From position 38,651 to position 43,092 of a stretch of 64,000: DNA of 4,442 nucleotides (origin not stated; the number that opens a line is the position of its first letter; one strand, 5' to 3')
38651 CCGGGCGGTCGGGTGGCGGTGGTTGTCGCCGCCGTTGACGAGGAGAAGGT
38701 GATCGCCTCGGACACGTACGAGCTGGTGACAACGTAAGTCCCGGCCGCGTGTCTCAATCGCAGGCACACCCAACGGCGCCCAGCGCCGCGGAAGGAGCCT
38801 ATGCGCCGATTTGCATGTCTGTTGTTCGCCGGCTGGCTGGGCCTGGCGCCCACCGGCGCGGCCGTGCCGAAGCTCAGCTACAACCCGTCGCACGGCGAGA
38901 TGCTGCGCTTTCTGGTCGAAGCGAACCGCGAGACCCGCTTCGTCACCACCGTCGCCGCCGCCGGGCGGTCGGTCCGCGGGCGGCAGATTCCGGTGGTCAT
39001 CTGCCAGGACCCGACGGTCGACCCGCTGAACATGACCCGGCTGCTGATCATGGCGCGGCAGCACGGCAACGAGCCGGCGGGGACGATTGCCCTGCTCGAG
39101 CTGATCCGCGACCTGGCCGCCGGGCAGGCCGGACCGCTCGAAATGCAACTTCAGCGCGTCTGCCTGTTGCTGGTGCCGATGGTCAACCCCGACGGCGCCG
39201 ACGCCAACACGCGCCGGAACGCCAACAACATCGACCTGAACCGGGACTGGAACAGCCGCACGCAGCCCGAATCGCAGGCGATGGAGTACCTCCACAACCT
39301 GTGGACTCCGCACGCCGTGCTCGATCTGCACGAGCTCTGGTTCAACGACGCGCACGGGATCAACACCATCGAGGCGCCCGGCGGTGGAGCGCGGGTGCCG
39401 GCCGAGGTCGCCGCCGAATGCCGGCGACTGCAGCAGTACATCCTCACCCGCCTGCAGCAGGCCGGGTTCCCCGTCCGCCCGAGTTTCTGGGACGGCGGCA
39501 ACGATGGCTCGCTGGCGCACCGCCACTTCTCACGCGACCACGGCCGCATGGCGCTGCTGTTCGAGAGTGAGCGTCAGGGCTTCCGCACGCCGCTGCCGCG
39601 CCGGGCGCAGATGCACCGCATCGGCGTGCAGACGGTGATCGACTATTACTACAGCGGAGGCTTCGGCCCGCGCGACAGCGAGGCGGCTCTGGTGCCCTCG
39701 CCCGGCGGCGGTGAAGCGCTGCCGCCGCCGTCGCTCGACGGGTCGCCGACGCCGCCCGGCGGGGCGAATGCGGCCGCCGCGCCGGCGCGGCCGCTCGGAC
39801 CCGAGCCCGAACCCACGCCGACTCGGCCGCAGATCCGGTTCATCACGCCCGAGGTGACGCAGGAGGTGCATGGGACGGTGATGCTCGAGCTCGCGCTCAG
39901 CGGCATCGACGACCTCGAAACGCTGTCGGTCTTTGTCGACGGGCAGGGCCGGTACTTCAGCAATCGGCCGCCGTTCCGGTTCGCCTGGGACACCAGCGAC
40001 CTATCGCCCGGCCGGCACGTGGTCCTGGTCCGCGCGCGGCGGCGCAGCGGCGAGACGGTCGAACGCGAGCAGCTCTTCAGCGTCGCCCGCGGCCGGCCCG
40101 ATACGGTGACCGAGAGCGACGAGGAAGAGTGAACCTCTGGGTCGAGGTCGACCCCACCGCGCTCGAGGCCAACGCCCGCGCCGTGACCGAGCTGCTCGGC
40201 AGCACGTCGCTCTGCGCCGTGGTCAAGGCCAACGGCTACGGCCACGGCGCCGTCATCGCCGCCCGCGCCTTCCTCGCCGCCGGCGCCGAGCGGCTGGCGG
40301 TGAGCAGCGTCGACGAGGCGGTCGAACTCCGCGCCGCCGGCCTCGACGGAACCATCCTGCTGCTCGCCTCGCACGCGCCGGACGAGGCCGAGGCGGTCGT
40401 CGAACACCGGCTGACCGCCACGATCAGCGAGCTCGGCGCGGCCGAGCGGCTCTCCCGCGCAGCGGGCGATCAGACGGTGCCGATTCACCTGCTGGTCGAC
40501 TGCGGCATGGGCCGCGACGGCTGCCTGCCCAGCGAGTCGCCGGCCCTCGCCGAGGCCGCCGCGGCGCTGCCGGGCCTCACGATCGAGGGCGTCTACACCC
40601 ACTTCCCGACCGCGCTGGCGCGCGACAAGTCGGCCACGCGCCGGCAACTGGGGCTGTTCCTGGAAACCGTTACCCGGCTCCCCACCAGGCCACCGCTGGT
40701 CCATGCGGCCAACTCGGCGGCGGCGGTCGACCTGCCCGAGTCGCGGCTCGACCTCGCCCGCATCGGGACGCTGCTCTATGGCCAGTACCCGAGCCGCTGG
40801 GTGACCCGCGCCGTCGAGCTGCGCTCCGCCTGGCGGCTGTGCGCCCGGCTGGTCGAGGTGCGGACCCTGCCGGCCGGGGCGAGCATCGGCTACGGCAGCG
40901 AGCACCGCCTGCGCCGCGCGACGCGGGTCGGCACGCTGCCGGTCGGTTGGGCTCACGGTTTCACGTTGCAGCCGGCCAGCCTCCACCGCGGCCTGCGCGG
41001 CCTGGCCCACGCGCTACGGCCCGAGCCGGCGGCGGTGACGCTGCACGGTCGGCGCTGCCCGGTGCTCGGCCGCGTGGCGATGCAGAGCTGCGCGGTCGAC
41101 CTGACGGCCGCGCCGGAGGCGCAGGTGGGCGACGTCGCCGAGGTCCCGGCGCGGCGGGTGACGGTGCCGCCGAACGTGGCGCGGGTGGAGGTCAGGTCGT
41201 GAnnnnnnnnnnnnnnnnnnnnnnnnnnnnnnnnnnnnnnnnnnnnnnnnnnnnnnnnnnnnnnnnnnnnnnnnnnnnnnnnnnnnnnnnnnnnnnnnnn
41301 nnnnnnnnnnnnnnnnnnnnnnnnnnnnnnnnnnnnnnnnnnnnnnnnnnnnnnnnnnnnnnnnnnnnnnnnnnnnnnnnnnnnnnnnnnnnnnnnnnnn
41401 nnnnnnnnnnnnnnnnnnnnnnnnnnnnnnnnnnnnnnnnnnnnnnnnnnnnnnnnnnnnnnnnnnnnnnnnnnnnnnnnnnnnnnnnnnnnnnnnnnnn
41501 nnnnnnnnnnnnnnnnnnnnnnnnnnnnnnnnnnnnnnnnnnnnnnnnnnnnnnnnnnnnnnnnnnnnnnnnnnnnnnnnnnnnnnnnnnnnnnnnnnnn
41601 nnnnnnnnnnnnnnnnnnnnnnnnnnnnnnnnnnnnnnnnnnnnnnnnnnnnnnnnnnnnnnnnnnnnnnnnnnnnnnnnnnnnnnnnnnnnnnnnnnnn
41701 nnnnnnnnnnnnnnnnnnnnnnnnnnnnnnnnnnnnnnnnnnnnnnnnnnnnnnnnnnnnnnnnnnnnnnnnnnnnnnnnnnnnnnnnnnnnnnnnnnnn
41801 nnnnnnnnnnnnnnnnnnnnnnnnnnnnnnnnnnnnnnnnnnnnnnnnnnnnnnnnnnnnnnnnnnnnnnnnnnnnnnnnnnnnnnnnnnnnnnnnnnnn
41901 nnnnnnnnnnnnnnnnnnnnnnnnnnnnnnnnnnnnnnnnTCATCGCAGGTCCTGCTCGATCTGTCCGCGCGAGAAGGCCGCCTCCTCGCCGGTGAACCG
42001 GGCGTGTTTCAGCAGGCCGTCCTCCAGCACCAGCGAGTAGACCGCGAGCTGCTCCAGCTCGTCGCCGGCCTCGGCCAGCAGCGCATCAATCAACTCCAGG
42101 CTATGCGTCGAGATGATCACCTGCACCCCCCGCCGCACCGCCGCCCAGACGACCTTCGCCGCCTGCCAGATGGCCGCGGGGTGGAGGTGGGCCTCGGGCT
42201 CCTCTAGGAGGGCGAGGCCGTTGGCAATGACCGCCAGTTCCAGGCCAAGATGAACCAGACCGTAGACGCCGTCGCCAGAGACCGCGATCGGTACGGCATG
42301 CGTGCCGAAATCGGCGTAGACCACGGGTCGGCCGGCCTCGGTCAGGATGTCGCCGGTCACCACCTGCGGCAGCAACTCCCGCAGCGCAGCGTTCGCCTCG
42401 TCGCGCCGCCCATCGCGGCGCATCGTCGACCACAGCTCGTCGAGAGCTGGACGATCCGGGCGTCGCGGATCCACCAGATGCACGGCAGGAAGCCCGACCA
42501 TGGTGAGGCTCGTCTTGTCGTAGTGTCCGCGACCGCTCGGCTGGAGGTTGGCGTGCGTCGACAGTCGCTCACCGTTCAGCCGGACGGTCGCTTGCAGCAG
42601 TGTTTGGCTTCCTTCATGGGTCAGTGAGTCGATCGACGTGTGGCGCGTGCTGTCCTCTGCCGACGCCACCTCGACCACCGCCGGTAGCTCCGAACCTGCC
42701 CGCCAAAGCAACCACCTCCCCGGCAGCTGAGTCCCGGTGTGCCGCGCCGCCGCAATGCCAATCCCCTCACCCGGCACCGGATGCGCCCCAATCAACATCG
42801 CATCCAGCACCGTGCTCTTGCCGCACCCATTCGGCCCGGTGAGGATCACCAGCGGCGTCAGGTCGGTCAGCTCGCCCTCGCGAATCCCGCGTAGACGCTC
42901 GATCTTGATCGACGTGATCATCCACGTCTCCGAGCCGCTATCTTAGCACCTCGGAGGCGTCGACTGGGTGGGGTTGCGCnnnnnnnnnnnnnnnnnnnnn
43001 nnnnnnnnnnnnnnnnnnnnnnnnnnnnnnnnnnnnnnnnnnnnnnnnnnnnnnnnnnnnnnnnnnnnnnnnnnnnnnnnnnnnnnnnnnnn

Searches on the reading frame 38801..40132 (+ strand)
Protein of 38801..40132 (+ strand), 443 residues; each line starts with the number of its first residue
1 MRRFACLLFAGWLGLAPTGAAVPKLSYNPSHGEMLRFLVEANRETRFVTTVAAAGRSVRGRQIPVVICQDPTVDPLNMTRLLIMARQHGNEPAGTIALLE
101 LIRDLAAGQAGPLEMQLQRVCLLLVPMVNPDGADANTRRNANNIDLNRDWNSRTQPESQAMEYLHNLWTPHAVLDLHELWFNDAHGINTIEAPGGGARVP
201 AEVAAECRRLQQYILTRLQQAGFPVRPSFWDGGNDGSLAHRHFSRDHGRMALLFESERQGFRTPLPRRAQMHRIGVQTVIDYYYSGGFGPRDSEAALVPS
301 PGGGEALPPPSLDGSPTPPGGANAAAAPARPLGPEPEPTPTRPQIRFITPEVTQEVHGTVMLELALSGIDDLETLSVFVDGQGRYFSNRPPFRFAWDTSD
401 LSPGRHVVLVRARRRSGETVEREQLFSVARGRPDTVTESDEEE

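Call 4: search_protein_families(library=pfam, proteins=[window:38801-40132:+], max_evalue=0.01)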
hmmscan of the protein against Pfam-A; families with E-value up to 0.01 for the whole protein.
window:38801-40132:+ (443 aa): 4 families
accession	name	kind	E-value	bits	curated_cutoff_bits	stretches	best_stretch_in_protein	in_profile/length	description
PF00246.29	Peptidase_M14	-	6.1e-17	62.6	21.6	1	35-155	2-138/286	Zinc carboxypeptidase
PF24827.1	AstE_AspA_cat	-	8.2e-10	39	25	1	79-177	3-104/192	Succinylglutamate desuccinylase/Aspartoacylase catalytic domain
PF17957.7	Big_7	-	2.5e-06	28.5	24.1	1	343-408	1-68/70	Bacterial Ig domain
PF10994.13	DUF2817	-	2.8e-05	24.2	23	1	87-173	60-143/341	Protein of unknown function (DUF2817)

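Call 11: search_protein_families(library=ncbifam, proteins=[window:38801-40132:+], max_evalue=0.01)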
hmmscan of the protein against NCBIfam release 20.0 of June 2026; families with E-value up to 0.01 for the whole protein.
window:38801-40132:+ (443 aa): 2 families
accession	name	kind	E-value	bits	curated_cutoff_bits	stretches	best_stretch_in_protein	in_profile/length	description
NF007897.0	PRK10602.1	equivalog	1.7e-08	33.8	157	1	77-154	38-105/237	murein tripeptide amidase MpaA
NF052223.1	ActylOrnDeactShew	equivalog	0.001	18.4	400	1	64-154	50-132/269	N-acetyl-ornithine deacetylase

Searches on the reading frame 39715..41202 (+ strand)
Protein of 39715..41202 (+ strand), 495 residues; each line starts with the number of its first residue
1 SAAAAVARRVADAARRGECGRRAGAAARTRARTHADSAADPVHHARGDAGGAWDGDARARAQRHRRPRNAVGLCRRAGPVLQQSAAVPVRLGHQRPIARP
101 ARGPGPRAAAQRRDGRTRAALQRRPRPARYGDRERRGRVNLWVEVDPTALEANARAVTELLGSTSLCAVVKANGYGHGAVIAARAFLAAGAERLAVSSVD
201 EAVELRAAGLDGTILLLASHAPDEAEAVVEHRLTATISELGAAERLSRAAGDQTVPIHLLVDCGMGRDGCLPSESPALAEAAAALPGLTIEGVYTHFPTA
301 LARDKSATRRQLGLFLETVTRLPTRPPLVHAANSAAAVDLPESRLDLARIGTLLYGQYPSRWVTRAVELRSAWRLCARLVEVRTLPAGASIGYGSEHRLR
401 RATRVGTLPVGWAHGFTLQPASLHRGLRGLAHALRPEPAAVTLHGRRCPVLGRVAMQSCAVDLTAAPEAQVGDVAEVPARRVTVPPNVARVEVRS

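Call 9: search_protein_families(library=pfam, proteins=[window:39715-41202:+], max_evalue=0.001)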
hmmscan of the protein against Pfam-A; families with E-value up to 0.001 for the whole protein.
window:39715-41202:+ (495 aa): 2 families
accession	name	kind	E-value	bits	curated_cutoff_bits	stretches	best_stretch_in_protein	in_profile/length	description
PF01168.26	Ala_racemase_N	-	3.1e-61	207.3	24.1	1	145-359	1-220/220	Alanine racemase, N-terminal domain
PF00842.27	Ala_racemase_C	-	7.3e-20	71.3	25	1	374-477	3-91/127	Alanine racemase, C-terminal domain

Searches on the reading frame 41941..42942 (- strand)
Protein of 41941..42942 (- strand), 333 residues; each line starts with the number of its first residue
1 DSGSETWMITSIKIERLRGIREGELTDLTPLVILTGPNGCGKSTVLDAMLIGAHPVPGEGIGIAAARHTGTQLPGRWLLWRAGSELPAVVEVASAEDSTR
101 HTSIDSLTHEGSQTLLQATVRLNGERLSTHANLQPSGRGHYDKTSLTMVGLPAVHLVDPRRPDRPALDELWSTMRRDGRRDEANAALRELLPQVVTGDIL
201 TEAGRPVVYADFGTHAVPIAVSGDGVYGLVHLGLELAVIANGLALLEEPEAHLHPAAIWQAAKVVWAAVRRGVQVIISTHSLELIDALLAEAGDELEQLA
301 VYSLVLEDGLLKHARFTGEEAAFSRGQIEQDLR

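Call 14: search_protein_families(library=pfam, proteins=[window:41941-42942:-], max_evalue=0.001)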
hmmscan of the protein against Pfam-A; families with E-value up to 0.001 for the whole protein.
window:41941-42942:- (333 aa): 7 families
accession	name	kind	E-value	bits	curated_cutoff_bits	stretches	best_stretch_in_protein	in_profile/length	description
PF13175.12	AAA_15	-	1e-14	55.4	32.1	2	217-285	296-374/374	AAA ATPase domain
PF13304.12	AAA_21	-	2.5e-13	51.2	27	2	242-286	260-304/304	AAA domain, putative AbiEii toxin, Type IV TA system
PF13476.12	AAA_23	-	3.3e-06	28.3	27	1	11-50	1-40/201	AAA domain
PF02463.25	SMC_N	-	2.3e-05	24.4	40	1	9-49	2-44/220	RecF/RecN/SMC N terminal domain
PF11398.14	DUF2813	-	2.5e-05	24.3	21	0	236-287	279-327/372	Protein of unknown function (DUF2813)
PF13555.12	AAA_29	-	4e-05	23.7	27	1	32-50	25-43/61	P-loop containing region of AAA domain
PF00005.33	ABC_tran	-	0.00063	20.8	25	1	31-59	13-41/137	ABC transporter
